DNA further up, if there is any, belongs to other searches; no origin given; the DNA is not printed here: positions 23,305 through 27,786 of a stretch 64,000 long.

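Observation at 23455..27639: Single-gene candidate antiphage system: 1394-aa nuclease-NACHT/STAND-HEAT protein in a low-GC island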

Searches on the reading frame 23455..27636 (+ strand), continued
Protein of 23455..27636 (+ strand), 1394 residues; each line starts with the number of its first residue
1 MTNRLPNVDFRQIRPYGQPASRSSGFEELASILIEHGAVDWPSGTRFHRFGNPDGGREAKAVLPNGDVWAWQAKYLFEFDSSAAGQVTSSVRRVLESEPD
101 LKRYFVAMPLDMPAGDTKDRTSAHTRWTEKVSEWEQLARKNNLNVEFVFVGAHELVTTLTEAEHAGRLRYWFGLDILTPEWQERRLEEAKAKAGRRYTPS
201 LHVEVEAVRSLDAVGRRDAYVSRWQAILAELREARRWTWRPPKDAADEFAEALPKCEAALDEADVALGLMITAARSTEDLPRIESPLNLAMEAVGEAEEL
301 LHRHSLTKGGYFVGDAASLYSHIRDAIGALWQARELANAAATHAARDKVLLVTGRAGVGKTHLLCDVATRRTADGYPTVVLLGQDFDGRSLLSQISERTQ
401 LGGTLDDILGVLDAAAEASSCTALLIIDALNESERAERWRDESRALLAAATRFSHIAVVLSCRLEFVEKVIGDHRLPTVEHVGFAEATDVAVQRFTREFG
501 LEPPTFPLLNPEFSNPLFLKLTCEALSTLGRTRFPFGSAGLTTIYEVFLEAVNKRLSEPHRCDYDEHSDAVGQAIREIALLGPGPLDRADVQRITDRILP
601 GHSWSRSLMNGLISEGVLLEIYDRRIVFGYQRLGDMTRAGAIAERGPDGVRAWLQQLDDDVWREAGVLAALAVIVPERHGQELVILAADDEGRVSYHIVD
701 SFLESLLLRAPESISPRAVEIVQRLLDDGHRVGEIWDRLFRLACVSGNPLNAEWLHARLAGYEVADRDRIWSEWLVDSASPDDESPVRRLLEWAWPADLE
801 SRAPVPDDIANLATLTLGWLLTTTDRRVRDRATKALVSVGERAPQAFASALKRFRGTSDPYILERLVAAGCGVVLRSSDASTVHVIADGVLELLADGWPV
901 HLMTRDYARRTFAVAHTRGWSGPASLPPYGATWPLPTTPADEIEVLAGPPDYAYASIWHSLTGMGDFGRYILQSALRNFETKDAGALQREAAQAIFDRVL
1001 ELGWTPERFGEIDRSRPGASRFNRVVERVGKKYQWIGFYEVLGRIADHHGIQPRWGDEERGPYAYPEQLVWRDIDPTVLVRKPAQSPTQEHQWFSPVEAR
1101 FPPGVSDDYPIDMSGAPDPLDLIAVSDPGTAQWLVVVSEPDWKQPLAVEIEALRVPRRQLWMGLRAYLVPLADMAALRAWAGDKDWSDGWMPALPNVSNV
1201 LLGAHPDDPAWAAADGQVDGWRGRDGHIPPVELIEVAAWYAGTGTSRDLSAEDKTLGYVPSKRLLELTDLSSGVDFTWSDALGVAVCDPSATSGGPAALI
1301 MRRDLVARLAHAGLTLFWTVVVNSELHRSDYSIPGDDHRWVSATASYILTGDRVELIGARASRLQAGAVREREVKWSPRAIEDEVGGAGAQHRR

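Call 18: find_homologous_proteins(query=window:23455-27636:+, max_evalue=1e-10)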
Query window:23455-27636:+ (1394 aa): 345 proteins with E <= 1e-10 among 8000 candidates; the best 120 are listed.
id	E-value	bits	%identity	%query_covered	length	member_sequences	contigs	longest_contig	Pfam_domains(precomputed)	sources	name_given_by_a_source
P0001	0.0e+0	3141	98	100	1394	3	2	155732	-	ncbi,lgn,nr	ncbi:MAG: ATP-binding protein [Dehalococcoidia bacterium]|nr:ATP-binding protein [Dehalococcoidia ba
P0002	0.0e+0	2204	70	99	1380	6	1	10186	-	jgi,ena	-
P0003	0.0e+0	2197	70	99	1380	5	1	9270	-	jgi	jgi:hypothetical protein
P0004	0.0e+0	2183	70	99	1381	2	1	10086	-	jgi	jgi:hypothetical protein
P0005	0.0e+0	2153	68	99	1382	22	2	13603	-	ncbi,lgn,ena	-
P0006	0.0e+0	2145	68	99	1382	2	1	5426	-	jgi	jgi:hypothetical protein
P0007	0.0e+0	2141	69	99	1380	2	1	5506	-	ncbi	-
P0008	0.0e+0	2132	67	99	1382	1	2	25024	-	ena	-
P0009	0.0e+0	2121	67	99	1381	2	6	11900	-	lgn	-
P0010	0.0e+0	2115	68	99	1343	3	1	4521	-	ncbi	-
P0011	0.0e+0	2093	66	99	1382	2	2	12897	-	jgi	jgi:hypothetical protein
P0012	0.0e+0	2075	67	99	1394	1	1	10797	-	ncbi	ncbi:MAG: NACHT domain-containing protein [Thermoleophilia bacterium]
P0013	0.0e+0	2070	65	99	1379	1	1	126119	-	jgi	jgi:hypothetical protein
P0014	0.0e+0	2060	65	99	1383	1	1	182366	-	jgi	jgi:hypothetical protein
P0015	0.0e+0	2049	64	99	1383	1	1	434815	-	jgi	jgi:hypothetical protein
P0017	0.0e+0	2034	66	99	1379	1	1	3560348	-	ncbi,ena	-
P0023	0.0e+0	1972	63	99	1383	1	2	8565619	-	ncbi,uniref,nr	ncbi:NACHT domain-containing protein [Allokutzneria albata]|uniref:ATP-binding protein n=1 Tax=Allok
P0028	0.0e+0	1941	62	98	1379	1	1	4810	-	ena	-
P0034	0.0e+0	1884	61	99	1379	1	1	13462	-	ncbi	-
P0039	0.0e+0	1855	60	99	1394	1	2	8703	-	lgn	-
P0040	0.0e+0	1851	60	98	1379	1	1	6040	-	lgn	-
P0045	0.0e+0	1752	57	99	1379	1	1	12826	-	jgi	jgi:hypothetical protein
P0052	0.0e+0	1699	56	99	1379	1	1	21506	-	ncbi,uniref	ncbi:ATP-binding protein [Dactylosporangium salmoneum]|uniref:ATP-binding protein n=1 Tax=Dactylospo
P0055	0.0e+0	1693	56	99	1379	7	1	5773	-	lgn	-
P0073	0.0e+0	1563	52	98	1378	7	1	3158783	-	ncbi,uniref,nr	ncbi:hypothetical protein [Microbacterium sp. PM5]|uniref:NACHT domain-containing protein n=1 Tax=Mi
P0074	0.0e+0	1549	51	99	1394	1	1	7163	-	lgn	-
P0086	0.0e+0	1504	51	97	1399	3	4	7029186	-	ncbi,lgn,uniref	ncbi:NACHT domain-containing protein [Mycolicibacterium peregrinum]|uniref:NACHT domain-containing p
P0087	0.0e+0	1503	50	99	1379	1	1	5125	-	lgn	-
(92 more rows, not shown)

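Call 24: find_encoding_contigs(protein=window:23455-27636:+, flank=10000, max_places=4)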
Protein window:23455-27636:+ (1394 aa): no gene with exactly this product is on record in the collection.

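Call 25: find_encoding_contigs(protein=P0001, flank=10000, max_places=4)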
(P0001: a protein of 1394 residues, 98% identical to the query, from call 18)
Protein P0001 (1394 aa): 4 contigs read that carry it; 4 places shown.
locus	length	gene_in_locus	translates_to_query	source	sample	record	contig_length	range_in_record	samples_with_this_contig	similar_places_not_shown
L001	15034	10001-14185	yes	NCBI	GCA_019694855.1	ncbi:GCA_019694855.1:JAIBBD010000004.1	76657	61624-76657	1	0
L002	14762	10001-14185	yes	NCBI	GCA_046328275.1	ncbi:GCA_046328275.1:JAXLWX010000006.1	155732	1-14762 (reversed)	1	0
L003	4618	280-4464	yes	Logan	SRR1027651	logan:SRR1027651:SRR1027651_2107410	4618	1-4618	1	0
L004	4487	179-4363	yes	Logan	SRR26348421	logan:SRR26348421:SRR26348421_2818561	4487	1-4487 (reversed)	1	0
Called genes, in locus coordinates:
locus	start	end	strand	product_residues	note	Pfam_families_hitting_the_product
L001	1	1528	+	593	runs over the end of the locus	PF00496:SBP_bac_5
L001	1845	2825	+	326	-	PF13393:tRNA-synt_His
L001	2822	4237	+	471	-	PF01634:HisG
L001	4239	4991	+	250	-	-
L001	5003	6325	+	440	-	PF00815:Histidinol_dh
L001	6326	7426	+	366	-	PF00155:Aminotran_1_2, PF04864:Alliinase_C (faint)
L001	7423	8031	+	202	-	PF00475:IGPD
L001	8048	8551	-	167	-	PF02308:MgtC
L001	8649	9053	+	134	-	PF22091:DUF6941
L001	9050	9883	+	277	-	PF00459:Inositol_P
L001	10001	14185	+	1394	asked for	-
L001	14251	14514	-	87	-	PF02700:PurS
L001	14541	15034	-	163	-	PF01259:SAICAR_synt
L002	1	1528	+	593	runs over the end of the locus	PF00496:SBP_bac_5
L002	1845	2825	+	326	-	PF13393:tRNA-synt_His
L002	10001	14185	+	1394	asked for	-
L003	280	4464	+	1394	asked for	-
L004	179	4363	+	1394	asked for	-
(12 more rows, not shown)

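Call 35: find_related_loci(query=A3, collection=genome_contigs, flank=10000)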
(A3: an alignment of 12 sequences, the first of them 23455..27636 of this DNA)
Query A3 (1394 aa) in genome_contigs; peptide patterns used: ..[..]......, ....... (x = any residue, [..] = any of these).
166 stretches matched a pattern; 66 encode a relative of the query (tblastn E <= 1e-3); 66 distinct loci.
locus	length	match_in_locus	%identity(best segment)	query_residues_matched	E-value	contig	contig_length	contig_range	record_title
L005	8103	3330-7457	68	5-1382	0e+0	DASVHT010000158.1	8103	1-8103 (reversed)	MAG TPA_asm: Dermatophilaceae bacterium isolate SMAG_U2974 k141_661236, whole genome shotgun sequence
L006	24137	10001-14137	66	1-1383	0e+0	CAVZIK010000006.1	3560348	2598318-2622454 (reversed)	MAG: uncultured Actinomycetes bacterium isolate MFD02416.bin.1.65 genome assembly, contig: contig_18476, whole genome sh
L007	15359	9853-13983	61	5-1383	0e+0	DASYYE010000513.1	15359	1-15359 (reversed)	MAG TPA_asm: Streptosporangiaceae bacterium isolate SMAG_U6327 k141_301432, whole genome shotgun sequence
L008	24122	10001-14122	51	6-1382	0e+0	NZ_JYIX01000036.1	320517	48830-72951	Microbacterium azadirachtae strain ARN176 RS86_contig000036, whole genome shotgun sequence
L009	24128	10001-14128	50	5-1382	0e+0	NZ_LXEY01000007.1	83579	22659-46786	Enteractinococcus helveticum strain UASWS1574 104, whole genome shotgun sequence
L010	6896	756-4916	51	5-1377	0e+0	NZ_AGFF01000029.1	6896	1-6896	Dietzia alimentaria 72 contig029, whole genome shotgun sequence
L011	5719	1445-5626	49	5-1382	0e+0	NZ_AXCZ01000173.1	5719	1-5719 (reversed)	Cellulomonas bogoriensis 69B4 = DSM 16987 strain 69B4 contig221, whole genome shotgun sequence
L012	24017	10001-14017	51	8-1379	0e+0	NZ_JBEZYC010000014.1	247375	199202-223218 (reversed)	Kribbella sp. NPDC026611 NPDC026611_122_B11.ctg-0014, whole genome shotgun sequence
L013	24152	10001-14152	49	1-1382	0e+0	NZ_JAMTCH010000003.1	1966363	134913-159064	Prauserella alba strain DSM 44590 LY12DRAFT_scaffold00001.1, whole genome shotgun sequence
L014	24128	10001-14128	58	6-1380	0e+0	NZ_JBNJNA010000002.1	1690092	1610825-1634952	Pseudonocardia sp. CA-107938 MDNA_WGS_202_2, whole genome shotgun sequence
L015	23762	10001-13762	52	5-1248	0e+0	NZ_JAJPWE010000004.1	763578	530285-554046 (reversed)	Nocardia sp. A7 A7_NODE_4_length_763578_cov_35.538872, whole genome shotgun sequence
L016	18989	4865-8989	56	1-1379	0e+0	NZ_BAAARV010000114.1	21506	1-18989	Dactylosporangium salmoneum strain JCM 3272 sequence114, whole genome shotgun sequence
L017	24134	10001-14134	56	5-1378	0e+0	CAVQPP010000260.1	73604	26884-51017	MAG: uncultured Actinomycetota bacterium isolate MFD10064.bin.2.62 genome assembly, contig: contig_470, whole genome sho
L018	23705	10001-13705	47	6-1357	0e+0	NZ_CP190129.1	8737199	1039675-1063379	Kribbella sp. GL6 chromosome, complete genome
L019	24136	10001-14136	49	6-1387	0e+0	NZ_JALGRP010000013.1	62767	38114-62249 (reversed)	Microbacterium sp. VKM Ac-2923 n13, whole genome shotgun sequence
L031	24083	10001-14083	26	1-1321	2e-148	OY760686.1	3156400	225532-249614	MAG: Spirochaetota bacterium isolate b615e79e-4617-45ea-95f9-f7a736470f88 genome assembly, chromosome: 1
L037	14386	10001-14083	27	8-1321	3e-138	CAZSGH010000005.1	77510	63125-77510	MAG TPA_asm: uncultured Francisella sp. isolate ERP113451_co2_71 genome assembly, contig: NODE_91_length_77510_cov_33.53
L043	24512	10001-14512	28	8-1321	1e-122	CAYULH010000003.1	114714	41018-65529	MAG TPA_asm: uncultured Aureispira sp. isolate binchicken_co405_134 genome assembly, contig: NODE_197_length_114714_cov_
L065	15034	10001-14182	98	1-1394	0e+0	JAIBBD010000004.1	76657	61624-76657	MAG: Dehalococcoidia bacterium isolate SSF39 NODE_5666_length_76657_cov_30.126512, whole genome shotgun sequence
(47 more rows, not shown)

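Call 36: find_encoding_contigs(protein=P0023, flank=10000, max_places=2)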
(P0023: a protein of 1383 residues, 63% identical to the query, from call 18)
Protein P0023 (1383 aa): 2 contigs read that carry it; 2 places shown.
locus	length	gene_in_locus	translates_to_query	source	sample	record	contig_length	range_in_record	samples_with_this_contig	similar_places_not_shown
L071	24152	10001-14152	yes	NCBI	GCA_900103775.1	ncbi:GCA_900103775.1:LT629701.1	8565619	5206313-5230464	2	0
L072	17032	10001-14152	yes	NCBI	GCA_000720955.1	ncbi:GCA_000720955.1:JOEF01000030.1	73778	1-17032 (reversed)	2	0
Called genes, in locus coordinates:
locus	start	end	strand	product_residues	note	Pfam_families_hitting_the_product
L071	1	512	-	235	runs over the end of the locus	-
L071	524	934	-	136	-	-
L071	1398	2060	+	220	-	PF07510:GmrSD_C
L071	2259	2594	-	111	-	-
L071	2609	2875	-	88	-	-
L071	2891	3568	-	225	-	PF27531:MT3502_N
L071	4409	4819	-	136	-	-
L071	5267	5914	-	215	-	PF01478:Peptidase_A24 (weak)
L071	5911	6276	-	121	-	PF01638:HxlR (faint)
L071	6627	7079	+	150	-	-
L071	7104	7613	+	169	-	-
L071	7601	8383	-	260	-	PF00106:adh_short, PF08659:KR, PF13561:adh_short_C2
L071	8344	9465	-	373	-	PF20182:DUF6545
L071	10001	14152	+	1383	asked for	-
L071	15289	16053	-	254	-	PF13462:Thioredoxin_4, PF01323:DSBA (weak)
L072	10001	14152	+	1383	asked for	-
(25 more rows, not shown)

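Call 37: find_encoding_contigs(protein=P0017, flank=10000, max_places=2)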
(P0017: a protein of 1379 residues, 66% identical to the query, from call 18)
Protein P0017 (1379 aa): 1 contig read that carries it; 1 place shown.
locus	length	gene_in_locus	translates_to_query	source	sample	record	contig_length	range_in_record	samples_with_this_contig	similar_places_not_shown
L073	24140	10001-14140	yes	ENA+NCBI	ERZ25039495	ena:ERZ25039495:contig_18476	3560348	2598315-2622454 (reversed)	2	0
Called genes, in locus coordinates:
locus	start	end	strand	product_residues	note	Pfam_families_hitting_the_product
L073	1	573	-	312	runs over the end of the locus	-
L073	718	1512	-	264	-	PF08867:FRG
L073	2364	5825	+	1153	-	PF02384:N6_Mtase, PF18135:Type_ISP_C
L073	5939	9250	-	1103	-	PF13175:AAA_15 (faint), PF13304:AAA_21 (faint)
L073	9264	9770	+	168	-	-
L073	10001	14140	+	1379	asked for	-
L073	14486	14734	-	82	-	PF13560:HTH_31, PF01381:HTH_3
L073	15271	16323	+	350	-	PF01939:NucS_C (faint)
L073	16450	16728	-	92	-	-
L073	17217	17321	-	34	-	-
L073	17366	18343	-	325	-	PF00132:Hexapep (faint), PF25087:GMPPB_C (faint)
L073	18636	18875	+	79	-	PF09360:zf-CDGSH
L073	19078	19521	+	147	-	-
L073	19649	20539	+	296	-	-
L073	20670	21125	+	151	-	PF07228:SpoIIE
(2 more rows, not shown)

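Call 38: find_encoding_contigs(protein=P0073, flank=10000, max_places=2)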
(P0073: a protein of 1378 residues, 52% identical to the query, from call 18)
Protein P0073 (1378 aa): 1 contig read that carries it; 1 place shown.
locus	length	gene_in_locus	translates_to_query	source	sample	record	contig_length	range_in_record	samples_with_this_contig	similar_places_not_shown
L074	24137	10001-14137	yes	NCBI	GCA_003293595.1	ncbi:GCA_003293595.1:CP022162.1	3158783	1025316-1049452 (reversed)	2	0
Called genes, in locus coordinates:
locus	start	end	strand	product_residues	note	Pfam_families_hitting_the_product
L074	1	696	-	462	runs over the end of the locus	-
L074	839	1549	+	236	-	PF13829:DUF4191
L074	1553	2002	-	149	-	PF06271:RDD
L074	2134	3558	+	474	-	PF03951:Gln-synt_N, PF00120:Gln-synt_C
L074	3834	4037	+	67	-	PF12728:HTH_17 (weak)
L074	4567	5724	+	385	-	-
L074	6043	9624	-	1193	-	-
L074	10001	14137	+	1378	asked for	-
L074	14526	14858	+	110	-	PF01906:YbjQ_1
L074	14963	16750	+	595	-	-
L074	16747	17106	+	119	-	-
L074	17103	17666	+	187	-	-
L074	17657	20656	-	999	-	PF03710:GlnE, PF08335:GlnD_UR_UTase, PF10335:DUF294_C (faint), PF03710:GlnE, PF08335:GlnD_UR_UTase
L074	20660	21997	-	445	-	PF03951:Gln-synt_N, PF00120:Gln-synt_C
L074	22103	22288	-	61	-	-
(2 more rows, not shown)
